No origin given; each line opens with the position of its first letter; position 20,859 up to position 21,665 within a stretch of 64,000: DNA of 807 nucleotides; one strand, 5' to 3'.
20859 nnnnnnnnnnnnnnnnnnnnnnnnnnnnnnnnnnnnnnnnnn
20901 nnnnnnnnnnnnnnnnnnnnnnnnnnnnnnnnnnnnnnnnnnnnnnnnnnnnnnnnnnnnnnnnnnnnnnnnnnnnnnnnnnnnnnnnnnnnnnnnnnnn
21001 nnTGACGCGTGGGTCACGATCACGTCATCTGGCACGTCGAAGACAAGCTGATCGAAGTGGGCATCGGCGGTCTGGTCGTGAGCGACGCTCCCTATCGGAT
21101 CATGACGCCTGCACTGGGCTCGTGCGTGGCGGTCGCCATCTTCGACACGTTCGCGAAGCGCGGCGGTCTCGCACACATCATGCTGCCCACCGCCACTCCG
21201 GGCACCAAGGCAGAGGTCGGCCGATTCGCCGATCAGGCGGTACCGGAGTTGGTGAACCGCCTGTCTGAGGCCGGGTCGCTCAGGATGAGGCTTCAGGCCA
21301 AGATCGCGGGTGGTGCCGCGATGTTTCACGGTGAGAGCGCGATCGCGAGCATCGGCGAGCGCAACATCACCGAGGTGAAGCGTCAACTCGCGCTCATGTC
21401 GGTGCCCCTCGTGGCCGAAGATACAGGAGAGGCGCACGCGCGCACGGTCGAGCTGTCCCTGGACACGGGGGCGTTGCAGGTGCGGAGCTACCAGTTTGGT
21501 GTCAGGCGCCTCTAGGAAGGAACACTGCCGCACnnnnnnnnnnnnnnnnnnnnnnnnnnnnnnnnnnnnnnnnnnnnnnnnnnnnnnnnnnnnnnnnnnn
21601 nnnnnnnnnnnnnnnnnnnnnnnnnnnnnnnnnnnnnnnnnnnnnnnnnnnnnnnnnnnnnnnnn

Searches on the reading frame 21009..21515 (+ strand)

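Call 72: search_protein_families(library=pfam, proteins=[window:21009-21515:+], max_evalue=0.0001)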
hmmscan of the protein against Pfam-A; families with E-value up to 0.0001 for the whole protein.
window:21009-21515:+ (168 aa): 1 family
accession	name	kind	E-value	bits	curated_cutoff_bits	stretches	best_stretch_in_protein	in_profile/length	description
PF03975.18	CheD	-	1.1e-27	96.8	25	1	58-159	1-107/108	CheD chemotactic sensory transduction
